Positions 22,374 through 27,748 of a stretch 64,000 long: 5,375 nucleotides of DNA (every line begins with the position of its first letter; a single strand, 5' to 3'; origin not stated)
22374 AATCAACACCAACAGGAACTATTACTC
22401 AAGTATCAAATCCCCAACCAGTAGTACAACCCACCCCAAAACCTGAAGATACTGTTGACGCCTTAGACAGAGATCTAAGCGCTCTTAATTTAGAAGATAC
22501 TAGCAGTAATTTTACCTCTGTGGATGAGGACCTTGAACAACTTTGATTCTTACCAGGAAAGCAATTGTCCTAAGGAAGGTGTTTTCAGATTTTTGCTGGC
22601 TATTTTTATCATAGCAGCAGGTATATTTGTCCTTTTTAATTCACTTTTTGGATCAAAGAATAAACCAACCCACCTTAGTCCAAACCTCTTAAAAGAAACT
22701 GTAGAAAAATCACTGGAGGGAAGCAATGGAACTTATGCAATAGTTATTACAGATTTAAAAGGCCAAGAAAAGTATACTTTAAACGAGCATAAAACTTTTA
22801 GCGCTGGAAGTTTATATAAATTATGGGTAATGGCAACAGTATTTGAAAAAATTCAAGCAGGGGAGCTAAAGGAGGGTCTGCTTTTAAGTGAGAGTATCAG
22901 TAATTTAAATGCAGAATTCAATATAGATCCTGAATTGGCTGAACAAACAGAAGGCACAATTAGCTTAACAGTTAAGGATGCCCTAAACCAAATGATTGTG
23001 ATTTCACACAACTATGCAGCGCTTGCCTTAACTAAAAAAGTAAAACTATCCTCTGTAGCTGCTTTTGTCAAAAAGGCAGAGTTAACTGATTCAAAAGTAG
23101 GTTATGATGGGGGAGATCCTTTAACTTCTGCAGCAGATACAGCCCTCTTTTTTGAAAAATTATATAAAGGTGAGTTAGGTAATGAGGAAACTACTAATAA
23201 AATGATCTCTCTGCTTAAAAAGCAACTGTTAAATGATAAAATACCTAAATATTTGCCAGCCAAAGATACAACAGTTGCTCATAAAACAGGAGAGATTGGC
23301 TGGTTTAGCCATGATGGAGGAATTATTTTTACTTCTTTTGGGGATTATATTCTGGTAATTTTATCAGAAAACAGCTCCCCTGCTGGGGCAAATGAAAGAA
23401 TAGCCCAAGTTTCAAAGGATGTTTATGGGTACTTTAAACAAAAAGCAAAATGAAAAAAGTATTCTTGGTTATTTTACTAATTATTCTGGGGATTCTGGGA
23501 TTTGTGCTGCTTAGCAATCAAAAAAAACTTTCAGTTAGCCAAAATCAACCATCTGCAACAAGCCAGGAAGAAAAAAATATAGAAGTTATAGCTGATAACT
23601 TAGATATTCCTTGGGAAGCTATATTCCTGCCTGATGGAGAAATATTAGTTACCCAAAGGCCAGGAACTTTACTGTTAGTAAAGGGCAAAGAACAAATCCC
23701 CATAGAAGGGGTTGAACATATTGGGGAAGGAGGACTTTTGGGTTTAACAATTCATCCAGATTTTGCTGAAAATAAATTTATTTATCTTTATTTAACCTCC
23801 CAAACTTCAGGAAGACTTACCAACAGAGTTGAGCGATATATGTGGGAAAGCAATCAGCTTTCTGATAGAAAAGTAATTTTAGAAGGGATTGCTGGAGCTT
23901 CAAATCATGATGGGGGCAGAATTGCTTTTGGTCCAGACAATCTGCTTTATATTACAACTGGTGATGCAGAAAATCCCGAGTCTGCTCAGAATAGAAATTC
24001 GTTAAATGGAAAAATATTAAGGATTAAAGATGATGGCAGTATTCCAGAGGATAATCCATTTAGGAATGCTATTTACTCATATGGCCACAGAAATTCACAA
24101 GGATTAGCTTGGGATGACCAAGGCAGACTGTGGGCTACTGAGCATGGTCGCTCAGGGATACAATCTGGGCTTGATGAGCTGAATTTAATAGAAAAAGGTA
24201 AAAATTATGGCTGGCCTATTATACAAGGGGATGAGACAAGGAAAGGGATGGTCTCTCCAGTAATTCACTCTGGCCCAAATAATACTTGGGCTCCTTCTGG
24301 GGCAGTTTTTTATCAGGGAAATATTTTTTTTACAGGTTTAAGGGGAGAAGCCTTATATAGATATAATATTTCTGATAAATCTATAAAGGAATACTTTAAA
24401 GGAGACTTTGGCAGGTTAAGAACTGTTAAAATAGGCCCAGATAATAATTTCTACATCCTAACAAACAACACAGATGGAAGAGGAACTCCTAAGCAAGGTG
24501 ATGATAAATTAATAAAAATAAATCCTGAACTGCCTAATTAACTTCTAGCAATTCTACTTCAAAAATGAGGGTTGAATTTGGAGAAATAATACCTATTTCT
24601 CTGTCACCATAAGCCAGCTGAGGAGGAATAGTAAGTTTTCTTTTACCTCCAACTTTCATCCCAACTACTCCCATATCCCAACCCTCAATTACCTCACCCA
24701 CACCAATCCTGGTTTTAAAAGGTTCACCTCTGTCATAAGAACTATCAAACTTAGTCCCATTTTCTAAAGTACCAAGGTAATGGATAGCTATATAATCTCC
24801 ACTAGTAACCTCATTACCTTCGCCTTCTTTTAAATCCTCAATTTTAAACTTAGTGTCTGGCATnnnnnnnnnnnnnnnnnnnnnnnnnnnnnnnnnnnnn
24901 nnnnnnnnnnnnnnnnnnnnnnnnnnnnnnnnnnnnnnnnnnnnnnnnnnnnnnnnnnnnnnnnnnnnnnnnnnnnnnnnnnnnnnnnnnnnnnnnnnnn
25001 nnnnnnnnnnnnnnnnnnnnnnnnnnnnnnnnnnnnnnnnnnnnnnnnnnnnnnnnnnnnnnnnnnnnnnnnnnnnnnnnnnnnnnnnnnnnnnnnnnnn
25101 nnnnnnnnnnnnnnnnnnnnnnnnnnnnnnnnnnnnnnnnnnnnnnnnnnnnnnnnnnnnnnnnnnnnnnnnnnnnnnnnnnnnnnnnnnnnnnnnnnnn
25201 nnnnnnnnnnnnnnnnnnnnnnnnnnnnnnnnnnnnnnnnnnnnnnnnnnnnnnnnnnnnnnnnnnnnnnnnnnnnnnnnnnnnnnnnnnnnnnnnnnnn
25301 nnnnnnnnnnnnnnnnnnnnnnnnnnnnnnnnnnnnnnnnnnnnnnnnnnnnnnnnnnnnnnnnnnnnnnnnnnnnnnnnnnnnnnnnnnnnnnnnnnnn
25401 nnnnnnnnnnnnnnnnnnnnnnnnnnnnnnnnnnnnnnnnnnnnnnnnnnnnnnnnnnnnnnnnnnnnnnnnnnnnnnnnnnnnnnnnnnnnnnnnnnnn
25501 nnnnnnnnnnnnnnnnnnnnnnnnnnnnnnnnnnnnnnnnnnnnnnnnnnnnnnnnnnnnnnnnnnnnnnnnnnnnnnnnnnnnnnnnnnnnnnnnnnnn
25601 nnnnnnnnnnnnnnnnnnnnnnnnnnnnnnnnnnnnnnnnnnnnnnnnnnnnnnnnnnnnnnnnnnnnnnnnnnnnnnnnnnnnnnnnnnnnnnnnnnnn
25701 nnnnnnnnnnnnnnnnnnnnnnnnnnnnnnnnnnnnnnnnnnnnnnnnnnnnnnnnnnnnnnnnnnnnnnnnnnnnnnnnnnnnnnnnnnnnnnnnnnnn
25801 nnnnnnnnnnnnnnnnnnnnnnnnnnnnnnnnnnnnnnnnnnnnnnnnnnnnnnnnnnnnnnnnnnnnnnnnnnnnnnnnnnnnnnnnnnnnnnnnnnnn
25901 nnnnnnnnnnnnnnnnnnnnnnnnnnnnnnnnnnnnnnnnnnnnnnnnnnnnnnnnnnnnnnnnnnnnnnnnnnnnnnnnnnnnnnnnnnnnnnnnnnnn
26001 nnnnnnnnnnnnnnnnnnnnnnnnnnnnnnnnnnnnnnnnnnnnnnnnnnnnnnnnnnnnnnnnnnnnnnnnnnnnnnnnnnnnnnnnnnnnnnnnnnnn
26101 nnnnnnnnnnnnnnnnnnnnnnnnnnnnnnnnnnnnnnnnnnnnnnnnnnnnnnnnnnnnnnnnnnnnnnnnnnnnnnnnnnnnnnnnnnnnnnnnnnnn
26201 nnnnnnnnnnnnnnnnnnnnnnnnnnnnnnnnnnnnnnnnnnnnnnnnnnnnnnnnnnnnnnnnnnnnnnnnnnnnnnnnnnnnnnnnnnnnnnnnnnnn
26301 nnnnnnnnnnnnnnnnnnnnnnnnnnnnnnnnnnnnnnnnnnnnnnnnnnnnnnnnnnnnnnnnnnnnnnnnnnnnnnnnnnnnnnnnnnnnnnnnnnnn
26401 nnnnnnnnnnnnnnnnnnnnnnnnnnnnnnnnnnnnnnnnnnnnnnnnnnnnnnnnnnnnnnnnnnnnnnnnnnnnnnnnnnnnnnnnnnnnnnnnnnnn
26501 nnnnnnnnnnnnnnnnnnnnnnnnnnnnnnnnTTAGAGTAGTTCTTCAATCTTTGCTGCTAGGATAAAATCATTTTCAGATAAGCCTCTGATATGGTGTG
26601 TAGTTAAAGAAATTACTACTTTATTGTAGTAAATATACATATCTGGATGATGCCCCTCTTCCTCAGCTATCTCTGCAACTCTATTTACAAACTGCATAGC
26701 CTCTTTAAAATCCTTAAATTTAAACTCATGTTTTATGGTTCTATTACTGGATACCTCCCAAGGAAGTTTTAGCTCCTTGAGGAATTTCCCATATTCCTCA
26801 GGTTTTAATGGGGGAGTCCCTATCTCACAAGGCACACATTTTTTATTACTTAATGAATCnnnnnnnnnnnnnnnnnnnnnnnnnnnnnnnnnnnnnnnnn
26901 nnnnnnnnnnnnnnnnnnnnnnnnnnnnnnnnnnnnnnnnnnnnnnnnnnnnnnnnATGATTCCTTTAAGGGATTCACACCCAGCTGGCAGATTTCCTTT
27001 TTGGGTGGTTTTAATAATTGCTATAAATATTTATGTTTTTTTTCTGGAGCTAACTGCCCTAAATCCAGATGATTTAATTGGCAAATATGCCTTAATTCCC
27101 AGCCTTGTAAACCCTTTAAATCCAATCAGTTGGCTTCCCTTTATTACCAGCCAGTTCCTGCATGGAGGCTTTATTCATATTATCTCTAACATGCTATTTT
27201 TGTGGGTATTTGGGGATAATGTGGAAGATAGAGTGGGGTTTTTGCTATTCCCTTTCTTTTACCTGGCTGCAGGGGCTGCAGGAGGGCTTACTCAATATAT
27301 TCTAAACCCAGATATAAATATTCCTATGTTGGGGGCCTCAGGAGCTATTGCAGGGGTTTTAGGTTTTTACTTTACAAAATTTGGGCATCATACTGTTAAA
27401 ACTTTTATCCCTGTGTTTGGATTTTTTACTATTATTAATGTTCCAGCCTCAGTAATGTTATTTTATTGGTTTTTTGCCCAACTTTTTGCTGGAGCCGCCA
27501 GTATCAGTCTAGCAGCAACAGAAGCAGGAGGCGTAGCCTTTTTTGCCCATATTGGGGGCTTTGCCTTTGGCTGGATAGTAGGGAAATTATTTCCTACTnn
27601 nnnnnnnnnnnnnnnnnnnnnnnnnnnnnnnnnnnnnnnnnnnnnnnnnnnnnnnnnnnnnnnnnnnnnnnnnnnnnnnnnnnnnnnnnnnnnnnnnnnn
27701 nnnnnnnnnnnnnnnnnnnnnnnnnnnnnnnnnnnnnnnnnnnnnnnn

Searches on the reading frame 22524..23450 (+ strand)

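Call 26: search_protein_families(library=pfam, proteins=[window:22524-23450:+], max_evalue=0.001)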
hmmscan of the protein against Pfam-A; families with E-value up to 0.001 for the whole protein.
window:22524-23450:+ (309 aa): 2 families
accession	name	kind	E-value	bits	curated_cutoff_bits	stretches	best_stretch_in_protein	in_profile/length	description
PF13354.11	Beta-lactamase2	-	2.8e-38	131.9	22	1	73-280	2-213/214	Beta-lactamase enzyme family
PF00768.25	Peptidase_S11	-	0.00045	20.2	27.6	1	72-184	15-125/239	D-alanyl-D-alanine carboxypeptidase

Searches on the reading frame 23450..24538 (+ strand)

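Call 26: search_protein_families(library=pfam, proteins=[window:23450-24538:+], max_evalue=0.001)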
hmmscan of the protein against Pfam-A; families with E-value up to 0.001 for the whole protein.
window:23450-24538:+ (363 aa): 2 families
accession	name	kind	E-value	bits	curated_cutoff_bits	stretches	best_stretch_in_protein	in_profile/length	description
PF07995.17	GSDH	-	4.5e-84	283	25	1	51-344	1-329/332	Glucose / Sorbosone dehydrogenase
PF23500.1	DUF7133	-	0.00017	21.5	27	0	138-245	117-219/385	Domain of unknown function (DUF7133)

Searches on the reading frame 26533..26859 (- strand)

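Call 26: search_protein_families(library=pfam, proteins=[window:26533-26859:-], max_evalue=0.001)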
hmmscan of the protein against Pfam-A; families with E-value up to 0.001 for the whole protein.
window:26533-26859:- (108 aa): 1 family
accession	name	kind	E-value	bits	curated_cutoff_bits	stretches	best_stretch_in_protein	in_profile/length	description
PF01329.24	Pterin_4a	-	5.3e-33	113.4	26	1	17-107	2-91/91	Pterin 4 alpha carbinolamine dehydratase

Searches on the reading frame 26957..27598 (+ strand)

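Call 26: search_protein_families(library=pfam, proteins=[window:26957-27598:+], max_evalue=0.001)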
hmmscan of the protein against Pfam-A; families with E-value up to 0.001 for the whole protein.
window:26957-27598:+ (214 aa): 1 family
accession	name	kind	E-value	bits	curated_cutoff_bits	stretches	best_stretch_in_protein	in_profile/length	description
PF01694.28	Rhomboid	-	1.3e-29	103.6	22.6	1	59-211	4-139/143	Rhomboid domain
